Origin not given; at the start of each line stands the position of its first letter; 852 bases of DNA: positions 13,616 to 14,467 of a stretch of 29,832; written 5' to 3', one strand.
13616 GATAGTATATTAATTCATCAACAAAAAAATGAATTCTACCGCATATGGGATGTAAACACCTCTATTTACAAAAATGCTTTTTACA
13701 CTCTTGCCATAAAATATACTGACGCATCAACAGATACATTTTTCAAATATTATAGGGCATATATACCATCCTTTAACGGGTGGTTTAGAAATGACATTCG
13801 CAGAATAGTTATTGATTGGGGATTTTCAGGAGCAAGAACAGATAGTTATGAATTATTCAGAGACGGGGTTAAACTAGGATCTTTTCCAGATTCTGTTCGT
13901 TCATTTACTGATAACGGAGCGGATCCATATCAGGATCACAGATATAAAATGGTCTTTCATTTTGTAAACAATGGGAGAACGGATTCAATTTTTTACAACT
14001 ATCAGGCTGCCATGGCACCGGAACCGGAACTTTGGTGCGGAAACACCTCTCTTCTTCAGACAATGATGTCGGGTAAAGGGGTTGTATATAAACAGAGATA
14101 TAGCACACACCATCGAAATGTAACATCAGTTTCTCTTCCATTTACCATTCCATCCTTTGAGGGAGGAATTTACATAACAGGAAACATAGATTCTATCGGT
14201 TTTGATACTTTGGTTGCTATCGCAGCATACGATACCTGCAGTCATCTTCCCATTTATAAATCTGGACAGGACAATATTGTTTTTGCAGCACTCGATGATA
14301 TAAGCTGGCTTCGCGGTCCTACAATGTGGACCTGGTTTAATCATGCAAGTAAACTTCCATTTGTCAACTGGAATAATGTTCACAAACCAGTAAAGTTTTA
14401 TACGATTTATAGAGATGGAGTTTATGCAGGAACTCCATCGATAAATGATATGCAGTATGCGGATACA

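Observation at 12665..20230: A 7.5-kb gene encodes a giant modular T9SS cargo protein directly downstream of yidC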

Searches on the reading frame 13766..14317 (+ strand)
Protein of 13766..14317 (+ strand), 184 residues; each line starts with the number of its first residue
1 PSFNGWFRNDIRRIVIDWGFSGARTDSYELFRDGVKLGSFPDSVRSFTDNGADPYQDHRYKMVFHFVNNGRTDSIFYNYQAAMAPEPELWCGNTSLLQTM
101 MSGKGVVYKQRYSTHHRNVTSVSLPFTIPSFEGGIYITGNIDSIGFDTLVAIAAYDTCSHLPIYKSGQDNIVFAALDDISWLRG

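Call 22: predict_structure(alignment_id=A1)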
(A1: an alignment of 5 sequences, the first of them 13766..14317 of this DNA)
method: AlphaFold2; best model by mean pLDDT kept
length: 184 residues; sequences in the alignment: 5
mean_pLDDT: 82.3   pTM: 0.61
mean pLDDT of the five models: 82.3, 80.5, 68.2, 66.4, 57.6
residues with pLDDT >= 90: 53; 70-90: 109; 50-70: 17; < 50: 5
segments of 3 or more residues with pLDDT < 50: 165-168
pLDDT, mean of each block of 10 residues (from residue 1): 90 89 85 95 91 88 88 93 78 84 80 75 86 84 79 75 56 77 55
secondary structure, 60 per line:
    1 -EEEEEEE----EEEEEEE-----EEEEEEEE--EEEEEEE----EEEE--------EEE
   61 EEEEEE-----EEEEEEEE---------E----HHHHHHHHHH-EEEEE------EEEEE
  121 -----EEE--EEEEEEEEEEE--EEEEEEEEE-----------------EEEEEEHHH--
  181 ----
elements in order: E2-8 E13-19 E25-32 E35-41 E46-49 E58-66 E72-79 H94-103 E105-109 E116-120 E126-128 E131-141 E144-152 E170-175
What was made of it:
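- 13766..14011 (+): FN3-like unit 2 (aa 368-449). AF2 model of this module (call 22).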

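Call 29: search_protein_representatives(alignment_id=A1)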
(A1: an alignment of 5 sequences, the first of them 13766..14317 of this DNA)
Query: 5 sequences, 181 profile positions. Proteins with E-value up to 0.001 (for the whole library): 3760; up to 1e-10: 952; up to 1e-30: 87. The best 150 are listed.
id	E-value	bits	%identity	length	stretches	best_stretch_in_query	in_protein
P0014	1.1e-259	869.1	-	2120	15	1-181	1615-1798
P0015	9.6e-235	787.7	-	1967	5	2-177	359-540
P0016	4.7e-116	401.0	-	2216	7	1-175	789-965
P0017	5.5e-92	322.6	-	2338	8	5-175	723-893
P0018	5.9e-71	254.1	-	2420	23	11-74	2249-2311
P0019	4.7e-68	244.6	-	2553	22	13-75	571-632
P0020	6.3e-66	237.7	-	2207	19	12-99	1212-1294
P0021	1.4e-64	233.3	-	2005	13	11-86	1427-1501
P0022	2.9e-64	232.3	-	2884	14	12-64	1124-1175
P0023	2.4e-61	222.8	-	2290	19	11-71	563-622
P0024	4.4e-57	208.9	-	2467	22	13-87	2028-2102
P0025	1.0e-55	204.4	-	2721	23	8-64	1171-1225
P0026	1.2e-54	201.0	-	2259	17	8-64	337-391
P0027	5.2e-53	195.6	-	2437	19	14-65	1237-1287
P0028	2.9e-52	193.2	-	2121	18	9-86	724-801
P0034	2.1e-47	177.3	-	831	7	12-84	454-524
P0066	9.1e-36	139.4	-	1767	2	2-176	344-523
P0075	1.2e-33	132.5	-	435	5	12-89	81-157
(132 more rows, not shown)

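Call 34: search_protein_families(library=pfam, proteins=[P0015, P0016, P0017, P0066], max_evalue=0.1)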
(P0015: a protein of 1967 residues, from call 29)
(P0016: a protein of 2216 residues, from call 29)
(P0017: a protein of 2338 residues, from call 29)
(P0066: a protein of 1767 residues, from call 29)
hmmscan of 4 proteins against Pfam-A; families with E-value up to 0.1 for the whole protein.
P0015 (1967 aa): 4 families
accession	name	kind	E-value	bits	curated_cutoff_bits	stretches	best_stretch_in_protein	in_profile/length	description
PF13229.12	Beta_helix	-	2.4e-06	27.7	25.9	1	1190-1321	26-149/158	Right handed beta helix region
PF18962.6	Por_Secre_tail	-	1.7e-05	25.5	27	1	1878-1963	3-73/75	Secretion system C-terminal sorting domain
PF05048.19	NosD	-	7.8e-05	22.6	23.6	1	1202-1380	11-161/212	Periplasmic copper-binding protein (NosD)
PF18370.7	RGI_lyase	-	0.0013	19.4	27.8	0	569-612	33-75/86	Rhamnogalacturonan I lyases beta-sheet domain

P0016 (2216 aa): 1 family
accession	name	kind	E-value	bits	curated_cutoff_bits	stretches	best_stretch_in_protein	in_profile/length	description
PF13229.12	Beta_helix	-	0.0003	20.9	25.9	1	1440-1600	6-138/158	Right handed beta helix region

P0017 (2338 aa): 4 families
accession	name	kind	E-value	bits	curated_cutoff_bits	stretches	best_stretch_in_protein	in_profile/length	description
PF13229.12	Beta_helix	-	3.5e-07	30.4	25.9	1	1561-1711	24-148/158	Right handed beta helix region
PF05048.19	NosD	-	0.00031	20.7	23.6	1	1560-1674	38-134/212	Periplasmic copper-binding protein (NosD)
PF18962.6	Por_Secre_tail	-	0.067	13.9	27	0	2245-2334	3-73/75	Secretion system C-terminal sorting domain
PF13860.13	FlgD_ig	-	0.085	13.3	27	0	2268-2326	18-76/79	FlgD Ig-like domain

P0066 (1767 aa): 3 families
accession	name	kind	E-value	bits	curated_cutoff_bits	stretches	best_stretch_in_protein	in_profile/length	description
PF13229.12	Beta_helix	-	3e-10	40.4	25.9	2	991-1162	2-141/158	Right handed beta helix region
PF05048.19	NosD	-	8e-05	22.6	23.6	1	960-1046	20-94/212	Periplasmic copper-binding protein (NosD)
PF18962.6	Por_Secre_tail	-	0.019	15.7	27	0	1675-1764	3-74/75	Secretion system C-terminal sorting domain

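Call 63: fold_search(model_id=the predicted structure, library=pdb)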
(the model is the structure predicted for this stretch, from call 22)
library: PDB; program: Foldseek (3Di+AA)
matches with E <= 10: 1369; with E <= 0.001: 0
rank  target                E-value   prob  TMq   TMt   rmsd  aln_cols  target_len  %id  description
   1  5jip_B                1.5e-03  1.00  0.35  0.21   2.9        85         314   12  Crystal structure of the Clostridium perfringens spore cortex lytic enzyme SleM (released 2016-08-10)
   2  5jip_A                2.9e-03  1.00  0.34  0.20   3.0        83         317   12  Crystal structure of the Clostridium perfringens spore cortex lytic enzyme SleM (released 2016-08-10)
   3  4u49_A                6.1e-03  1.00  0.38  0.23  14.4       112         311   17  Crystal structure of Pectate Lyase Pel3 from Pectobacterium carotovorum with two monomers in the A.U (released 2015-08-05)
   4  3pdd                  6.4e-03  0.99  0.34  0.33  13.4       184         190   12  Structures of Clostridium thermocellum CbhA fibronectin(III)-like modules (released 2011-11-23)
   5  6q9m_A                7.2e-03  1.00  0.35  0.26  13.3       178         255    9  Central Fibronectin-III array of RIM-binding protein (released 2020-01-15)
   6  6tpu_B                8.0e-03  0.97  0.35  0.34  10.8       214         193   14  Crystal structures of FNIII domain three and four of the human leucocyte common antigen-related protein, LAR (released 2020-05-13)
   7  7kwb_A                8.9e-03  0.94  0.31  0.16  11.0       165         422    9  Surface glycan-binding protein B from Bacteroides thetaiotaomicron (released 2021-02-17)
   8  8es7_G                1.1e-02  1.00  0.29  0.41   7.0       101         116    7  CryoEM structure of PN45545 TCR-CD3 complex (released 2023-05-03)
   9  2zux_A                1.4e-02  0.94  0.30  0.10  16.6       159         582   14  Crystal structure of rhamnogalacturonan lyase YesW complexed with rhamnose (released 2009-02-03)
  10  9bbc_G                1.5e-02  0.99  0.27  0.39   7.8       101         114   10  TCR GDN detergent micelle (released 2024-10-02)
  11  2w1n                  1.6e-02  1.00  0.35  0.28   1.9        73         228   16  cohesin and fibronectin type-III double module construct from the Clostridium perfringens glycoside hydrolase GH84C (released 2009-02-03)
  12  2z8r_A                1.8e-02  0.92  0.30  0.10  16.9       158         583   14  Crystal structure of rhamnogalacturonan lyase YesW at 1.40 A resolution (released 2007-10-16)
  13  6e57_D                1.9e-02  0.92  0.35  0.19  10.5       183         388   12  Bacteroides ovatus mixed-linkage glucan utilization locus (MLGUL) SGBP-B in complex with mixed-linkage heptasaccharide (released 2019-05-29)
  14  8sso_E                2.0e-02  1.00  0.33  0.66   2.4        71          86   18  AurA bound to danusertib and inhibiting monobody Mb2 (released 2023-09-06)
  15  9gtb_B                2.1e-02  0.75  0.29  0.18  12.6       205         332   12  Cryo-EM structure of Mouse PMCA-NPTN complex captured in E1-Ca state (released 2025-08-06)
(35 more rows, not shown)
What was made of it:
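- On Fibronectin type III (PF00041): Foldseek agrees (call 63).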

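Call 79: search_protein_families(library=pfam, proteins=[P0018, P0019, P0034, P0075, P0021], max_evalue=0.001)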
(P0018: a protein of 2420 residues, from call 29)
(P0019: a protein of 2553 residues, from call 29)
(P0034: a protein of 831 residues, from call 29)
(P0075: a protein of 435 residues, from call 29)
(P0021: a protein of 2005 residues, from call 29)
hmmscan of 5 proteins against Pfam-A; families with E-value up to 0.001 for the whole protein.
P0018 (2420 aa): 3 families
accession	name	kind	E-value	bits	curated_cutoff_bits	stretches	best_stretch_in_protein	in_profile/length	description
PF00041.27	fn3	-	7.5e-67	222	25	0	1078-1153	4-79/84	Fibronectin type III domain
PF18370.7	RGI_lyase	-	1.3e-17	64.4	27.8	0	1617-1673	12-67/86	Rhamnogalacturonan I lyases beta-sheet domain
PF24058.1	DUF7359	-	0.00089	19.5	27.5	0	1527-1556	28-62/123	Domain of unknown function (DUF7359)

P0019 (2553 aa): 15 families
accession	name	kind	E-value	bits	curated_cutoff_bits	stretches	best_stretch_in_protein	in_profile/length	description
PF00041.27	fn3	-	3e-138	450.8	25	15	1953-2029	2-79/84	Fibronectin type III domain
PF18370.7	RGI_lyase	-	1.5e-56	189.1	27.8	0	760-813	21-77/86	Rhamnogalacturonan I lyases beta-sheet domain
PF25523.1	Ig_RIMBP2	-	1.5e-51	173.2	27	0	175-267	2-99/105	RIMBP2-like, immunoglobulin-like domain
PF25788.1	Ig_Rha78A_N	-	2.5e-40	137.4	27.4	0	1622-1663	60-101/105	Rha78A-like, N-terminal immunoglobulin domain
PF06486.16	DUF1093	-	3.2e-24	85.8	26.3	0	2001-2025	22-46/81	Protein of unknown function (DUF1093)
PF07738.19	Sad1_UNC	-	1.1e-16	61.4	22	2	2452-2546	31-130/132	Sad1 / UNC-like C-terminal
PF25059.1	FN3_DSCAM-DSCAML_C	-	2.7e-16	60.1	39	0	421-445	49-73/89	DSCAM/DSCAML C-terminal Fn3-like domain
PF12245.14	Big_3_2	-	8.3e-15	55.5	23.3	0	1436-1472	75-116/122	Bacterial Ig-like domain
PF19077.6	Big_13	-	1.8e-14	54.5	27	0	1451-1471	75-95/102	Bacterial Ig-like domain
PF18861.7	PTP_tm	-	4.7e-14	53.2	26.3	0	1255-1283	80-109/126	TM proximal of protein tyrosine phosphatase, receptor type J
PF20164.4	GspA_SrpA_N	-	1.9e-10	41.6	27.4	0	1065-1101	73-109/117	GspA/SrpA SigLec-like domain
PF15418.12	DUF4625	-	4.8e-09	37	27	0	1545-1568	107-130/131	Domain of unknown function (DUF4625)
PF17957.7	Big_7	-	4.4e-07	30.9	24.1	0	2299-2368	1-64/70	Bacterial Ig domain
PF17964.7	Big_10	-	5.5e-07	30.4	22.9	0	420-489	45-112/164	Bacterial Ig domain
PF19743.5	ASTN1_2_fn3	-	0.00016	22.4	24.3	0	406-448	76-118/123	ASTN1/2 Fn3 domain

P0034 (831 aa): 14 families
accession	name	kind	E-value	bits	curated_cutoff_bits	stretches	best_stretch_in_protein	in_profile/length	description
PF00041.27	fn3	-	5.4e-61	203.2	25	7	265-341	1-79/84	Fibronectin type III domain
PF18370.7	RGI_lyase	-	5.4e-35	120.1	27.8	3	457-519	24-83/86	Rhamnogalacturonan I lyases beta-sheet domain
PF12395.13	DUF3658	-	2.2e-14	53.8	23.3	0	184-217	8-41/107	Protein of unknown function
PF25059.1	FN3_DSCAM-DSCAML_C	-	2.5e-11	44.2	39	0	219-260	41-82/89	DSCAM/DSCAML C-terminal Fn3-like domain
PF23376.1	Fn3_VIN3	-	4.2e-11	43.7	33.9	0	308-338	58-87/99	VIN3-like, fibronectin type-III domain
PF25523.1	Ig_RIMBP2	-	5.2e-11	42.9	27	0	290-340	39-93/105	RIMBP2-like, immunoglobulin-like domain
PF06486.16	DUF1093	-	1.8e-09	38.6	26.3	0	303-337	12-45/81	Protein of unknown function (DUF1093)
PF16655.11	PhoD_N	-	4.4e-09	37.2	30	0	192-250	28-86/90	PhoD-like phosphatase, N-terminal domain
PF04234.18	CopC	-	1.7e-07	32.6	23.3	0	263-329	5-73/92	CopC domain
PF16656.11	Pur_ac_phosph_N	-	2.3e-07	31.7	30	0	306-335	56-84/93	Purple acid Phosphatase, N-terminal domain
PF08737.15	Rgp1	-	3.3e-06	27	31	0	694-754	265-317/415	Rgp1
PF25788.1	Ig_Rha78A_N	-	1.3e-05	25.9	27.4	0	311-347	64-101/105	Rha78A-like, N-terminal immunoglobulin domain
PF25814.1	fn3_SORL1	-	5.2e-05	23.6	27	0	356-396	6-53/90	SORL1-like, fn3 domain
PF25529.1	Ig_ENGASE1_C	-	0.0003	21.3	27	0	367-416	29-78/117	ENGASE1-like, C-terminal immunoglobulin-like domain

P0075 (435 aa): 14 families
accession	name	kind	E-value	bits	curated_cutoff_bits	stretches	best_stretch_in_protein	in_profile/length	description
PF00041.27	fn3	-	1.7e-34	118.3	25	4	68-140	1-75/84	Fibronectin type III domain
PF18370.7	RGI_lyase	-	8.9e-23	80.9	27.8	3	351-414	9-73/86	Rhamnogalacturonan I lyases beta-sheet domain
PF25523.1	Ig_RIMBP2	-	8.1e-14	51.9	27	0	169-214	20-65/105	RIMBP2-like, immunoglobulin-like domain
PF25788.1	Ig_Rha78A_N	-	2.2e-13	50.8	27.4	0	78-148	15-98/105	Rha78A-like, N-terminal immunoglobulin domain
PF06486.16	DUF1093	-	2.4e-10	41.4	26.3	0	120-143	26-48/81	Protein of unknown function (DUF1093)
PF25814.1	fn3_SORL1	-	8.4e-10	39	27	0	257-320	6-72/90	SORL1-like, fn3 domain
PF17957.7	Big_7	-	3.9e-08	34.2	24.1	0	80-117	17-53/70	Bacterial Ig domain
PF20164.4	GspA_SrpA_N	-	4.4e-08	34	27.4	0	30-52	19-41/117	GspA/SrpA SigLec-like domain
PF24384.1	Ig_TMM62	-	1.6e-07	31.5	27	0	387-425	86-121/128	TMEM62 Ig-like domain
PF16656.11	Pur_ac_phosph_N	-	2e-06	28.7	30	0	295-325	56-84/93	Purple acid Phosphatase, N-terminal domain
PF22444.1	PaaX-like_Fer-like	-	2e-05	24.7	26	0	337-366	6-34/44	PaaX-like, ferredoxin-like domain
PF19077.6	Big_13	-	4.3e-05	24.4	27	0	292-330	56-94/102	Bacterial Ig-like domain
PF16655.11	PhoD_N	-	5.9e-05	24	30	0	266-323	25-82/90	PhoD-like phosphatase, N-terminal domain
PF12245.14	Big_3_2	-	0.00045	20.8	23.3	0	287-332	68-116/122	Bacterial Ig-like domain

P0021 (2005 aa): 17 families
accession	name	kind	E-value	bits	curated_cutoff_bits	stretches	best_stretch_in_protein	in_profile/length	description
PF00041.27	fn3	-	3.8e-79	261.4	25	7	1326-1406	2-83/84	Fibronectin type III domain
PF08309.17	LVIVD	-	1.1e-69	229.9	20.2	6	207-246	2-42/42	LVIVD repeat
PF13946.11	DUF4214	-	1.7e-47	159.8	23.2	4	1933-1996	4-71/72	Domain of unknown function (DUF4214)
PF18370.7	RGI_lyase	-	4.9e-37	126.6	27.8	0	1346-1404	27-83/86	Rhamnogalacturonan I lyases beta-sheet domain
PF25059.1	FN3_DSCAM-DSCAML_C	-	4.7e-29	101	39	0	1550-1596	44-89/89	DSCAM/DSCAML C-terminal Fn3-like domain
PF16893.11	fn3_2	-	6e-15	55.6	27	0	703-785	3-89/89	Fibronectin type III domain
PF23376.1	Fn3_VIN3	-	1.5e-13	51.5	33.9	0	1099-1139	59-98/99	VIN3-like, fibronectin type-III domain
PF09826.15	Beta_propel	-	4.8e-12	46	22.4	0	256-389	20-130/495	Beta propeller domain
PF06486.16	DUF1093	-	7.9e-12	46.1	26.3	0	749-776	18-45/81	Protein of unknown function (DUF1093)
PF16656.11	Pur_ac_phosph_N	-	1.1e-11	45.5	30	0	1106-1129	66-88/93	Purple acid Phosphatase, N-terminal domain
PF08329.16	ChitinaseA_N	-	3.4e-10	40.1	21.2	0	1520-1590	40-111/133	Chitinase A, N-terminal domain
PF25814.1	fn3_SORL1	-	1.8e-08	34.7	27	0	1056-1083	4-31/90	SORL1-like, fn3 domain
PF25788.1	Ig_Rha78A_N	-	5.4e-07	30.3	27.4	0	746-776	59-91/105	Rha78A-like, N-terminal immunoglobulin domain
PF00427.26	PBS_linker_poly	-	1.7e-06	28.6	28.7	0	1888-1996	3-116/126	Phycobilisome Linker polypeptide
PF24489.1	Ig_J_second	-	2.5e-05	24.7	27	0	1555-1589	62-96/105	Tip attachment protein J second Ig-like domain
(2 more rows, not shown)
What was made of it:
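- On Fibronectin type III (PF00041): The module profile does hit proteins whose repeats are PF00041 (calls 29, 79), so homology is supported transitively.
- The FN3 half of the module profile hits genuine PF00041 repeat proteins (calls 29, 79).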

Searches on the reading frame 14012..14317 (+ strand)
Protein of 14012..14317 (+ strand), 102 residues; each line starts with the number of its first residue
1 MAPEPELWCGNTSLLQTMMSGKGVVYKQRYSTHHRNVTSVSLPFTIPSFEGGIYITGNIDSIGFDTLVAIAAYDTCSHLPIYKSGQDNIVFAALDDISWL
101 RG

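Call 54: search_solved_structures(query=A4, max_evalue=10, show_alignments=1)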
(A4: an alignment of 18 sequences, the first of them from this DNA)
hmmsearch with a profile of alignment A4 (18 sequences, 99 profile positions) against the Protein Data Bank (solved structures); distinct sequences matched with E-value up to 10: 2.
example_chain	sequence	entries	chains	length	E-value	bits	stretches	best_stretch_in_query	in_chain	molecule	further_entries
7awz_A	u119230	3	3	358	7.9e-05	25.6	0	3-61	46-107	Scone-E | SconeE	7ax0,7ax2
7awy_A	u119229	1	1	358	0.00018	24.5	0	3-61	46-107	Scone-R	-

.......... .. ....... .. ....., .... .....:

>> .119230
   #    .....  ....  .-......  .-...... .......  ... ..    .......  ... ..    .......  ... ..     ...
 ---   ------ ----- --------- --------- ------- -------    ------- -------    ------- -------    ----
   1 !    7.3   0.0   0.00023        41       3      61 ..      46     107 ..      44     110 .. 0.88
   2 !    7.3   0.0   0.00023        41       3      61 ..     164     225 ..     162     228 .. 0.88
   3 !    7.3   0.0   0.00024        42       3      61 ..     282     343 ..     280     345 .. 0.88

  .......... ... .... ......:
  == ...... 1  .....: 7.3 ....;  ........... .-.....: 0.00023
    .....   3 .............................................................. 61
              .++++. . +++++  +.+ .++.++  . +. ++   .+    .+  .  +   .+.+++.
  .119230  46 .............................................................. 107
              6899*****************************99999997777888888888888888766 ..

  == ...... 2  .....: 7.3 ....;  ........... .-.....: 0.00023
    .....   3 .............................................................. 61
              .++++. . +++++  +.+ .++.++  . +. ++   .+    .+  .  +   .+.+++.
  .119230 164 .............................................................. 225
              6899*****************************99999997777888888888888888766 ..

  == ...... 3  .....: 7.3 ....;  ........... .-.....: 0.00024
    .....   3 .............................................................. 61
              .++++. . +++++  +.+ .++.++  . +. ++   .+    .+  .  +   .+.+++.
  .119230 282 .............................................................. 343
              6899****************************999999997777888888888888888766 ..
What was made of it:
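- Tried and rejected: That score sums three identical 7-bit repeats, each with an individual E of ~41, so I rejected it as chance (call 54).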

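Call 55: search_protein_families(library=pfam, alignment_id=A4, max_evalue=10)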
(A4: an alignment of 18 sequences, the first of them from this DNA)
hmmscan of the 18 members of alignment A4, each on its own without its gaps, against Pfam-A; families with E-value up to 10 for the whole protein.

A. member 1, seq(102 aa): 0 families

B. families by the number of members that match (of 18 scanned): 1 family
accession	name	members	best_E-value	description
PF16420.10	ATG7_N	1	0.2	Ubiquitin-like modifier-activating enzyme ATG7 N-terminus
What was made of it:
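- Tried and rejected: Pfam found nothing for 18 Cys-domain copies (call 55).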
